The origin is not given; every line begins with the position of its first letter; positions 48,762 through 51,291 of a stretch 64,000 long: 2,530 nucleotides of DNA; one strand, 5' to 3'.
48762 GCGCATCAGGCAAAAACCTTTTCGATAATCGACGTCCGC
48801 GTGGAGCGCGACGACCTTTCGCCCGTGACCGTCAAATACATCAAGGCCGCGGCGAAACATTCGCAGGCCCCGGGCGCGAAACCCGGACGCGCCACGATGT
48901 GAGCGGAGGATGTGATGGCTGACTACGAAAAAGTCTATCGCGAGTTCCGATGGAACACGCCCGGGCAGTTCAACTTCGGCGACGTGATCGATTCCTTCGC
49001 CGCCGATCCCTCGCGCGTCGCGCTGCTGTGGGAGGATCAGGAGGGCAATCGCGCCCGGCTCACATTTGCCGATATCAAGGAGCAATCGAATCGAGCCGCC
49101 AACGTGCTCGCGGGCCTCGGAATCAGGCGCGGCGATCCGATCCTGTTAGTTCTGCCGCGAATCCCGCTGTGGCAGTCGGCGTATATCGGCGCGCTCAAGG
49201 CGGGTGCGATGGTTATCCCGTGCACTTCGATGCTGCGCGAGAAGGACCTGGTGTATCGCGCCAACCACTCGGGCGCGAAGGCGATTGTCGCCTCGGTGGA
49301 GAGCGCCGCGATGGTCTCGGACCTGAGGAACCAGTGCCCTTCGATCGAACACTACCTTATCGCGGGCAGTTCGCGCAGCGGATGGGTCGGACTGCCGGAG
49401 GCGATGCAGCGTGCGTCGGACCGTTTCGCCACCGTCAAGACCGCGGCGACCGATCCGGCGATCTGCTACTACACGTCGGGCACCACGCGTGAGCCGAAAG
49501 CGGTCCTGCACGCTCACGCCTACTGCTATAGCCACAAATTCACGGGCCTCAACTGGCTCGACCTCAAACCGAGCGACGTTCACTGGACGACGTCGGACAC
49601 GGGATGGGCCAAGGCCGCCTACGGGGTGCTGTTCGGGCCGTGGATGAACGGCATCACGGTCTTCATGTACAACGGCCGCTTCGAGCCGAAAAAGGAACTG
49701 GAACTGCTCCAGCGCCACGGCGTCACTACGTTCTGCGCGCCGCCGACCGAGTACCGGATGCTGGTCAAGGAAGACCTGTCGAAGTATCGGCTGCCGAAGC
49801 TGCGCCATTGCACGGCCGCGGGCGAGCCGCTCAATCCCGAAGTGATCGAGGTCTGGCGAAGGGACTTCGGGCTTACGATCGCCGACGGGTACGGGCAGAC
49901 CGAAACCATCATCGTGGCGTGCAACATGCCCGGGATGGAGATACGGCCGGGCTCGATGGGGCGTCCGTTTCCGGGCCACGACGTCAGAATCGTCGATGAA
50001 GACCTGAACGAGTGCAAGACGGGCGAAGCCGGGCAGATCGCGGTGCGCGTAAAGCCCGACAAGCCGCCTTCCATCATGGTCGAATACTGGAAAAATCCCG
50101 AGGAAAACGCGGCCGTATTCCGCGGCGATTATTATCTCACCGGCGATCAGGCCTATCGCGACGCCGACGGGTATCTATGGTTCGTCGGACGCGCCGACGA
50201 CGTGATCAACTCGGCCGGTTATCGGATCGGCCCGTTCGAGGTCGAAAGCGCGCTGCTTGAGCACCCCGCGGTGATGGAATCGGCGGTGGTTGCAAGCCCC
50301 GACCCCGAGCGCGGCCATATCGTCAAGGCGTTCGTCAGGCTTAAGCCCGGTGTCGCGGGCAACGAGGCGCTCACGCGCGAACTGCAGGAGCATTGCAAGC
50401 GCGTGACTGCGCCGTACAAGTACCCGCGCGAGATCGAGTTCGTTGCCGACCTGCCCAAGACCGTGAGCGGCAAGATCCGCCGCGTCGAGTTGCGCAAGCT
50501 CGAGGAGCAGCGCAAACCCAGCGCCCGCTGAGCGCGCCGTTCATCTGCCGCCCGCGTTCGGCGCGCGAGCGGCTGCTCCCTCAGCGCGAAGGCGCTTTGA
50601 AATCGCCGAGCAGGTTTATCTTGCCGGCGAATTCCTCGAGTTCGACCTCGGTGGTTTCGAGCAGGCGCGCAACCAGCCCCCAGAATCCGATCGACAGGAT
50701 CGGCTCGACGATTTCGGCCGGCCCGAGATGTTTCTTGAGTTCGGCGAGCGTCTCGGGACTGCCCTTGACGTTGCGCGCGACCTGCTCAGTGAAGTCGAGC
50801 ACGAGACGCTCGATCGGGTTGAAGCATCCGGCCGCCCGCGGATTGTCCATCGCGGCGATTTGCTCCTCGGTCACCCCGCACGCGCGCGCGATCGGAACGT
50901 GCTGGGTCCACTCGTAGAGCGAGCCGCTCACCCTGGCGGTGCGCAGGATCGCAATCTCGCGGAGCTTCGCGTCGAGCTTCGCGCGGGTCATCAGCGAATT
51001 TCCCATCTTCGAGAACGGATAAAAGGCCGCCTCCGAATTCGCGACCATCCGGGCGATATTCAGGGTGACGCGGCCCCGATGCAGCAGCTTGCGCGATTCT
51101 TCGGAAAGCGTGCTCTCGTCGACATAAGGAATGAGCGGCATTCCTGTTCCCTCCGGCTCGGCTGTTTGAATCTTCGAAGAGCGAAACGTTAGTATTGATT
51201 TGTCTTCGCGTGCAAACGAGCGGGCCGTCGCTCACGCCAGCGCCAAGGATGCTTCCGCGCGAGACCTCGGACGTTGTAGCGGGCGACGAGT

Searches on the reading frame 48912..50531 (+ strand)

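Call 66: search_protein_families(library=pfam, proteins=[window:48912-50531:+], max_evalue=0.00001)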
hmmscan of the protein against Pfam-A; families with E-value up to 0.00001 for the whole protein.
window:48912-50531:+ (539 aa): 2 families
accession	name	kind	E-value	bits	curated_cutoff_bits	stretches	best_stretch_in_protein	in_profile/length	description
PF00501.34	AMP-binding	-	1.5e-71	241.7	29.9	1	30-380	6-376/384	AMP-binding enzyme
PF13193.12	AMP-binding_C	-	1.7e-23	83.8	24.5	1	443-521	1-76/76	AMP-binding enzyme C-terminal domain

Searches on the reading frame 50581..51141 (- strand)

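Call 66: search_protein_families(library=pfam, proteins=[window:50581-51141:-], max_evalue=0.00001)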
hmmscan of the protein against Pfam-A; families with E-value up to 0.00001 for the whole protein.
window:50581-51141:- (186 aa): 1 family
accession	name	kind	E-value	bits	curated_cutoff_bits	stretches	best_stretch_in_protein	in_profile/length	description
PF02627.25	CMD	-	5.3e-12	46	23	1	43-119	7-83/84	Carboxymuconolactone decarboxylase family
